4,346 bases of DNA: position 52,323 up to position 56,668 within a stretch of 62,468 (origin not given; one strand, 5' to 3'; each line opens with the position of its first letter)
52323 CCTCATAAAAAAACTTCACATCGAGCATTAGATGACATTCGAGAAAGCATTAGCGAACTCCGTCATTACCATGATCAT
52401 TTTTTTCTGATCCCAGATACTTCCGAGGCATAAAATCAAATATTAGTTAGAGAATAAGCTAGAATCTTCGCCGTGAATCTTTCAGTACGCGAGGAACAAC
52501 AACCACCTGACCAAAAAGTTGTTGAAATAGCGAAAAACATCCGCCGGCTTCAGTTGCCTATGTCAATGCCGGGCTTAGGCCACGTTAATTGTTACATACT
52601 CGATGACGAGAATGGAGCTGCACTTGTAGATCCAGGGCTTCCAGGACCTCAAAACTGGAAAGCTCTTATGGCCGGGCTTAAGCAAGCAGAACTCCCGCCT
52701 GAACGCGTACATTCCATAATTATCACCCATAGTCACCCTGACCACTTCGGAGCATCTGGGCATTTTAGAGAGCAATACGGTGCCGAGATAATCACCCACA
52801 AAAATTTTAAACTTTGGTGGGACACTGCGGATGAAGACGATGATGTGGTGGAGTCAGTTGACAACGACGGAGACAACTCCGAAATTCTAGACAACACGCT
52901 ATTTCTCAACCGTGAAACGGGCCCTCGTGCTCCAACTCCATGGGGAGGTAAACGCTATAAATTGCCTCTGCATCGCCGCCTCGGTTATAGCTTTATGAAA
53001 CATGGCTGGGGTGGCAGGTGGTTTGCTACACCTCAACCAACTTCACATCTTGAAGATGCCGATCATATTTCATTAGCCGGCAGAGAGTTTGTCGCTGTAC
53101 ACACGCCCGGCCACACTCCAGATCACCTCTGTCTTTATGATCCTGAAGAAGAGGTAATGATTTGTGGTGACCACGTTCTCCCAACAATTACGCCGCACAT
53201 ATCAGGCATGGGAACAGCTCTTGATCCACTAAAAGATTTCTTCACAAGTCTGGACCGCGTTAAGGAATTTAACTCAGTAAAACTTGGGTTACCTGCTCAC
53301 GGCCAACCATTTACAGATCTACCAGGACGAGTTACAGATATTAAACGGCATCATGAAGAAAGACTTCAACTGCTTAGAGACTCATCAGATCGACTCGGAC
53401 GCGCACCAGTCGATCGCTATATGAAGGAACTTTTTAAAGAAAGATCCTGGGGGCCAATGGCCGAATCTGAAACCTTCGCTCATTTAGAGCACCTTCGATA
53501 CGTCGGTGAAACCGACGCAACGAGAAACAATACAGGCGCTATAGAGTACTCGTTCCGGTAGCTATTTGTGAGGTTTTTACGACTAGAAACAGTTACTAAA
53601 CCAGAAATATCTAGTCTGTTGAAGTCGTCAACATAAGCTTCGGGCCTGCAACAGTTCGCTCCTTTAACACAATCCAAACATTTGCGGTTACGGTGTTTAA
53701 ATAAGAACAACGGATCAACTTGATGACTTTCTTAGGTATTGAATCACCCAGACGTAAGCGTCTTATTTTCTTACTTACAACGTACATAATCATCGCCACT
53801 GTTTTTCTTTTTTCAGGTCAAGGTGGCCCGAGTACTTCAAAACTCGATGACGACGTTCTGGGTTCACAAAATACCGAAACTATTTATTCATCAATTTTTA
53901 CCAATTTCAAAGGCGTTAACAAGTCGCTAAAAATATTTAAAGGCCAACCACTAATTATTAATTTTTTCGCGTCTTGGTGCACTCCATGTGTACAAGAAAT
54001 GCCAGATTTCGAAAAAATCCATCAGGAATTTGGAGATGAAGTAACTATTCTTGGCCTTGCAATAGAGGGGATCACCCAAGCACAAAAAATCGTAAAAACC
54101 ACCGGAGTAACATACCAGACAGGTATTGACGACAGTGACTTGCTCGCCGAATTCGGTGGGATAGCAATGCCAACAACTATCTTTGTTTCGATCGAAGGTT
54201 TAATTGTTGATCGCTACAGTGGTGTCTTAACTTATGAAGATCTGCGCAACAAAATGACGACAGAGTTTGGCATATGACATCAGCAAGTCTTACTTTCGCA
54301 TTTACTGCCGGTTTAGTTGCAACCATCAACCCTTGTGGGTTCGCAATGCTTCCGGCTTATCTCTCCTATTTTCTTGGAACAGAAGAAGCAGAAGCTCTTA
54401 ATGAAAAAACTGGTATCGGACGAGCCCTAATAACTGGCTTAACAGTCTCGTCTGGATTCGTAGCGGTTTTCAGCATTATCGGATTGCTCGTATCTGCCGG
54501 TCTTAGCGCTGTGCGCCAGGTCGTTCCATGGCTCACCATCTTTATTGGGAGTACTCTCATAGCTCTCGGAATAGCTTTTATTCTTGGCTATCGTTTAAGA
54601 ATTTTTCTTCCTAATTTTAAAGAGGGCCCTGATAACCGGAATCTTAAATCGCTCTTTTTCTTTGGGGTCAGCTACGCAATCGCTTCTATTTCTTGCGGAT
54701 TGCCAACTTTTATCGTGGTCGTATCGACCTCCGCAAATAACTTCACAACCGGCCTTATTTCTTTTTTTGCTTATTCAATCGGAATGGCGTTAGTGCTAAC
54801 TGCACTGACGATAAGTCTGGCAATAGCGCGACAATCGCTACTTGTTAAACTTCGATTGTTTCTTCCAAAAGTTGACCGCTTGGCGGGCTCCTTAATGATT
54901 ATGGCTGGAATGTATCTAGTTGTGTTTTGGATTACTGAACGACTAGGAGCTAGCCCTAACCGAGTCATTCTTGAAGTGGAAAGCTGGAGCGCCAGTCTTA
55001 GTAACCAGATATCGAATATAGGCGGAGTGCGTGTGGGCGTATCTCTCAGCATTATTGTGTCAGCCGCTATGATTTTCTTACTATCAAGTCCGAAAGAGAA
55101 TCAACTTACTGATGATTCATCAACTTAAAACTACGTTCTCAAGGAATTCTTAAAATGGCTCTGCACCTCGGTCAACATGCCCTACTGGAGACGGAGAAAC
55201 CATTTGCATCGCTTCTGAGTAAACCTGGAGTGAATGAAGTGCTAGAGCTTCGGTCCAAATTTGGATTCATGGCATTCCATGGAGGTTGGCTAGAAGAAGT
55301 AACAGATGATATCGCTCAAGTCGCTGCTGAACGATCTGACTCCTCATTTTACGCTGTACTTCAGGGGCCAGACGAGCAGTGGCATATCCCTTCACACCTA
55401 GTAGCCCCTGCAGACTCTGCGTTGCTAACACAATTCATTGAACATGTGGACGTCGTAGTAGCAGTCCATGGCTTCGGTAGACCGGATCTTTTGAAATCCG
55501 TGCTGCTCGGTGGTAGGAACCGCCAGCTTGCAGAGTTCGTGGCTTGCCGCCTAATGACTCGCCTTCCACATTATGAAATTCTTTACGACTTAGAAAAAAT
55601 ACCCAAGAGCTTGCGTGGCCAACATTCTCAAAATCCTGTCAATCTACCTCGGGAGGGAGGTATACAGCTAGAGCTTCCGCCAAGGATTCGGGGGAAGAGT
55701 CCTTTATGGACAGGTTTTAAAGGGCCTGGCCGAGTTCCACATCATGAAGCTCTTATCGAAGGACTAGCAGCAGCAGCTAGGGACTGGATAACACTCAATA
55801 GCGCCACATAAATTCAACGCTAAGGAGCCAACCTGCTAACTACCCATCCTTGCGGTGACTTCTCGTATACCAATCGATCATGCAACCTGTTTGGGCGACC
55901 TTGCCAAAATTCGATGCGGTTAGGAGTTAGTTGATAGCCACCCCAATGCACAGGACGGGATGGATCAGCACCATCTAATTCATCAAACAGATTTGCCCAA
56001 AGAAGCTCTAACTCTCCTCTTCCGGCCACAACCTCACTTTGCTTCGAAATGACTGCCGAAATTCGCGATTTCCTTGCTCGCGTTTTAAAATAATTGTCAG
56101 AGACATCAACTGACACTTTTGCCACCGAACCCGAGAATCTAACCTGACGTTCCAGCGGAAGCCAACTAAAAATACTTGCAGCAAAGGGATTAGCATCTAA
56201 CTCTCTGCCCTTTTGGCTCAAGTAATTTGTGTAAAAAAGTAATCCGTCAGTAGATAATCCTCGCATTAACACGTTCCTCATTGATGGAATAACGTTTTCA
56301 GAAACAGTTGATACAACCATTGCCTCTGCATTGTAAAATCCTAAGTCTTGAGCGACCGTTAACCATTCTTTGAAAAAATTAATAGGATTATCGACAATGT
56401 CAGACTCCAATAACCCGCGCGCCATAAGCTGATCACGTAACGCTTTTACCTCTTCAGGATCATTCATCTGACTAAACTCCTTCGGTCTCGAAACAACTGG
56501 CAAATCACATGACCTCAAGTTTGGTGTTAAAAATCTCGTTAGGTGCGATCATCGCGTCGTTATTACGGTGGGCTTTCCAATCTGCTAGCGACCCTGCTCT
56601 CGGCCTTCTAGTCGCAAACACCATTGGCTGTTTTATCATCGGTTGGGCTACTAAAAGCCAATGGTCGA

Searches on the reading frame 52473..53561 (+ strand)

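Call 9: search_protein_families(library=pfam, proteins=[window:52473-53561:+], max_evalue=0.001)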
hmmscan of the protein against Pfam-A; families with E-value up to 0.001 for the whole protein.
window:52473-53561:+ (362 aa): 2 families
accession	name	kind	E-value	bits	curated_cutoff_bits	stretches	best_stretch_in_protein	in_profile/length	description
PF00753.33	Lactamase_B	-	1.2e-28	100.8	22.7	1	34-255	2-168/196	Metallo-beta-lactamase superfamily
PF19583.5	ODP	-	7.6e-09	36.1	27.2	1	38-118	3-81/194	ODP family beta lactamase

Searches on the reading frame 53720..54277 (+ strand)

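Call 21: search_protein_families(library=pfam, proteins=[window:53720-54277:+], max_evalue=0.001)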
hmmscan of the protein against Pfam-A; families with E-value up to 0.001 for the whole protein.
window:53720-54277:+ (185 aa): 4 families
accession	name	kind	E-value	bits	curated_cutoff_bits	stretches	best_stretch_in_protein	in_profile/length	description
PF00578.27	AhpC-TSA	-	1.4e-14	54.6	26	1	62-163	12-122/124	AhpC/TSA family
PF08534.16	Redoxin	-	8.2e-13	48.8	26.6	1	65-171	18-137/148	Redoxin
PF00085.26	Thioredoxin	-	7.5e-09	36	23.5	1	75-116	18-59/103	Thioredoxin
PF13098.12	Thioredoxin_2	-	8.3e-05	23.3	27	1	74-177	4-102/104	Thioredoxin-like domain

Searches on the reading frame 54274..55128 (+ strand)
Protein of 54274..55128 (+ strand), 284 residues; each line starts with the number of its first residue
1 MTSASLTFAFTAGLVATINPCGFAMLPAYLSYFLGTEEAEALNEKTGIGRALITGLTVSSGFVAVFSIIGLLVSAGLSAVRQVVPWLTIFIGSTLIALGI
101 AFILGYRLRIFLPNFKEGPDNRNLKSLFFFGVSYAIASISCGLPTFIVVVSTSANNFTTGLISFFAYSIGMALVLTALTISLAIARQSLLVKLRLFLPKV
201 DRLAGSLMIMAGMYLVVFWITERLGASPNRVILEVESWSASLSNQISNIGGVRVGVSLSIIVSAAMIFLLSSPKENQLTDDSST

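Call 21: search_protein_families(library=pfam, proteins=[window:54274-55128:+], max_evalue=0.001)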
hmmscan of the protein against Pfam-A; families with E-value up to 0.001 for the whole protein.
window:54274-55128:+ (284 aa): 1 family
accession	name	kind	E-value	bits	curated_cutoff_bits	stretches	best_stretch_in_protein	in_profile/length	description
PF02683.22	DsbD_TM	-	2.7e-07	30.5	27.1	1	6-216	5-215/219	Cytochrome C biogenesis protein transmembrane domain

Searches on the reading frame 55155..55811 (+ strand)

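Call 73: search_protein_families(library=pfam, proteins=[window:55155-55811:+], max_evalue=0.00001)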
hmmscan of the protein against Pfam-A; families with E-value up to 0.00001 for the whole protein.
window:55155-55811:+ (218 aa): 1 family
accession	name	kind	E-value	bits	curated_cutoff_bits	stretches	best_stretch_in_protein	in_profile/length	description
PF05908.16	Gamma_PGA_hydro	-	7.9e-23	81.4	22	1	31-179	24-165/191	Poly-gamma-glutamate hydrolase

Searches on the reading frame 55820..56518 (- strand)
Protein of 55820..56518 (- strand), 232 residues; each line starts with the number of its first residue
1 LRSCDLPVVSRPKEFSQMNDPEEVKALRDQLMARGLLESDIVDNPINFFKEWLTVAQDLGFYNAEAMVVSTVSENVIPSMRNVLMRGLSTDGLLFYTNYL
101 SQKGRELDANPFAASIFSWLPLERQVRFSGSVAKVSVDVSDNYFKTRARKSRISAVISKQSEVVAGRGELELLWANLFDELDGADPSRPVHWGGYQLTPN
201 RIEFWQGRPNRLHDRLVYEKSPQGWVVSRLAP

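Call 73: search_protein_families(library=pfam, proteins=[window:55820-56518:-], max_evalue=0.00001)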
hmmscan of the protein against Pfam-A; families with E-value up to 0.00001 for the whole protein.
window:55820-56518:- (232 aa): 2 families
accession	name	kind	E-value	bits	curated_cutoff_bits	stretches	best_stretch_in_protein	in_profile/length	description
PF10590.14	PNP_phzG_C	-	1.4e-20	73.4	27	1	192-232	1-42/42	Pyridoxine 5'-phosphate oxidase C-terminal dimerisation region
PF01243.27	PNPOx_N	-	1.9e-15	57.7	28.1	1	64-172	12-111/120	Pyridoxamine 5'-phosphate oxidase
